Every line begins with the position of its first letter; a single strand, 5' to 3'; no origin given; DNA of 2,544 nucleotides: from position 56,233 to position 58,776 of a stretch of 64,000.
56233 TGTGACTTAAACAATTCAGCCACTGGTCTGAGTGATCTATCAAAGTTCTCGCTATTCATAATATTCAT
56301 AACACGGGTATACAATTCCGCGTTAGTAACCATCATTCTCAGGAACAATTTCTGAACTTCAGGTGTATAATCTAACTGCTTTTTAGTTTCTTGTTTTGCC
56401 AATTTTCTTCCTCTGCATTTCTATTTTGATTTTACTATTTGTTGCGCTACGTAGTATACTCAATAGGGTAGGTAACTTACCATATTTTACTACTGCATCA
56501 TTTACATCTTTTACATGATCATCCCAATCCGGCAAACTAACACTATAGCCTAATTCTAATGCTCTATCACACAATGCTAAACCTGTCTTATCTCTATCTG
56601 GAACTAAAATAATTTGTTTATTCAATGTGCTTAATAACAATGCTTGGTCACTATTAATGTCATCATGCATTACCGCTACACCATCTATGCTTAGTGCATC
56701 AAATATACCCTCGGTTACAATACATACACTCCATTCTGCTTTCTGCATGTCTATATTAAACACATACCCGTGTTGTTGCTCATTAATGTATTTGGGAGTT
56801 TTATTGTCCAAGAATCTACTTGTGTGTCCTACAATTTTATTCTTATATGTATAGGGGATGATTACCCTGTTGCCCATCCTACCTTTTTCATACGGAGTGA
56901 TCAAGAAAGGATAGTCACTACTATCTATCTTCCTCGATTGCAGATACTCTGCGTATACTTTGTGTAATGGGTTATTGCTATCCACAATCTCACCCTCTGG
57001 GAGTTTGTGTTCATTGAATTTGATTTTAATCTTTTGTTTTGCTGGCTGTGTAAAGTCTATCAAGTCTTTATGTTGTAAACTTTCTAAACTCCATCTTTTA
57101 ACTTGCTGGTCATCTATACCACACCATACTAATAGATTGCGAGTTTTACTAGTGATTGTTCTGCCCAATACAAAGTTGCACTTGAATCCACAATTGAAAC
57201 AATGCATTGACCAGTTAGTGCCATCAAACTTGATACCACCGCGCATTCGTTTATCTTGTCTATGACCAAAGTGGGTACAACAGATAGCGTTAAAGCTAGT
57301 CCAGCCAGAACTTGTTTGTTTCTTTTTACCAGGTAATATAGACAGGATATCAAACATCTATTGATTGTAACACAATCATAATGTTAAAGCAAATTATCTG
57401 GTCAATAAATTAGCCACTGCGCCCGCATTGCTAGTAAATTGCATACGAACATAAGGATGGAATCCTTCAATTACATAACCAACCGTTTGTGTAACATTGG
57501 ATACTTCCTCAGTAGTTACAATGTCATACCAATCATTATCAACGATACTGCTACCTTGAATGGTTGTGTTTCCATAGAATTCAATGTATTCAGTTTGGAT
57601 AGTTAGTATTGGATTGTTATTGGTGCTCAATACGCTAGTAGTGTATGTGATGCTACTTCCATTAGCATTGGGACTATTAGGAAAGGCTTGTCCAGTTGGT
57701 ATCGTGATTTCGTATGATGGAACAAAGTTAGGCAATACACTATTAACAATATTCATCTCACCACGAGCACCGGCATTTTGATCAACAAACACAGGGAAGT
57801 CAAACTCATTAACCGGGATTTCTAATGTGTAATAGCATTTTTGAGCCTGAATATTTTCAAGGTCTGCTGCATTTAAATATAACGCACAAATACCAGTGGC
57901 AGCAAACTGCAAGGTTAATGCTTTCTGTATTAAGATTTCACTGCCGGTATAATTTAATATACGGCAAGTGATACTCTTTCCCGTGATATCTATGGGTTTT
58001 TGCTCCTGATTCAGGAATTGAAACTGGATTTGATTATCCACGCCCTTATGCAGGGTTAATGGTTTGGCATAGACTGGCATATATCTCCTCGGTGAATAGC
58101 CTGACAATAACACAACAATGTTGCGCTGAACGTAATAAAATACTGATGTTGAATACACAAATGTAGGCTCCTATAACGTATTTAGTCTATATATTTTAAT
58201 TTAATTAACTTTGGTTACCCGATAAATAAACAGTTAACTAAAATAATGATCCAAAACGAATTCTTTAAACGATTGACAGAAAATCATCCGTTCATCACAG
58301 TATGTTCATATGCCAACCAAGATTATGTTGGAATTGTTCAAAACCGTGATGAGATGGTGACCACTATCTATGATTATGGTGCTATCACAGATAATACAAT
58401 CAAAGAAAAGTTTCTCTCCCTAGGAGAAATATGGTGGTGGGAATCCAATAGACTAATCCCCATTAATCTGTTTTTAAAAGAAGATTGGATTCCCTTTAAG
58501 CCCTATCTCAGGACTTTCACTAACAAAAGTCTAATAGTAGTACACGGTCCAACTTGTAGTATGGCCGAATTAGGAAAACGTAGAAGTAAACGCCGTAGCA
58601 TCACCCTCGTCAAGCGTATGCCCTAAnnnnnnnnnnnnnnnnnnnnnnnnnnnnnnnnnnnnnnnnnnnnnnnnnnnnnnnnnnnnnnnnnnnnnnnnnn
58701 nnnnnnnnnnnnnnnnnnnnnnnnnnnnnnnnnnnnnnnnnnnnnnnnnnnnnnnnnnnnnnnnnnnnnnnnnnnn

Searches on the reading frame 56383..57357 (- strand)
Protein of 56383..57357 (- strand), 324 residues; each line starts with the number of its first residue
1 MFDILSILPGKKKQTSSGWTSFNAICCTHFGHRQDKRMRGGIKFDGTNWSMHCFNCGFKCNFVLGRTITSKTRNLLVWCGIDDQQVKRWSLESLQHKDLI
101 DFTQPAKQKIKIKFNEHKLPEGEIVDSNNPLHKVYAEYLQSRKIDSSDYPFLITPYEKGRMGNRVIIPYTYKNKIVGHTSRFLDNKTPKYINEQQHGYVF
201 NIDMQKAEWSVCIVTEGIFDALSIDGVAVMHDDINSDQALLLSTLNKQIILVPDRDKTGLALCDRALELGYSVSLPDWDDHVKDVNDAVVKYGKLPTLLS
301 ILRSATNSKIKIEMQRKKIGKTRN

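Call 32: search_protein_families(library=pfam, proteins=[window:56383-57357:-], max_evalue=0.01)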
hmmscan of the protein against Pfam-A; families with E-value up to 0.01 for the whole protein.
window:56383-57357:- (324 aa): 3 families
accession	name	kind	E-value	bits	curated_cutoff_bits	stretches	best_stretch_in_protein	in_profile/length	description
PF13362.12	Toprim_3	-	0.00027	21.8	27.2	1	212-293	2-93/95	Toprim domain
PF13155.12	Toprim_2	-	0.00027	21.7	22.1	1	213-287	1-86/88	Toprim-like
PF08275.17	DNAG_N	-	0.00074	20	26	1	161-196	75-112/128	DNA primase catalytic core, N-terminal domain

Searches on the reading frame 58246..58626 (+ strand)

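Call 4: search_protein_families(library=pfam, proteins=[window:58246-58626:+], max_evalue=1)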
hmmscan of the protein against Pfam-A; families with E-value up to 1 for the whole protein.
window:58246-58626:+ (126 aa): 0 families

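Call 5: search_protein_families(library=phrogs, proteins=[window:58246-58626:+], max_evalue=0.01)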
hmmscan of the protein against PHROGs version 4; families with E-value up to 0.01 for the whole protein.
window:58246-58626:+ (126 aa): 1 family
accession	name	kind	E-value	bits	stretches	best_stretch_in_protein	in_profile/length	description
phrog_11637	-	unknown function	2.6e-31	108.9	1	10-124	4-118/119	-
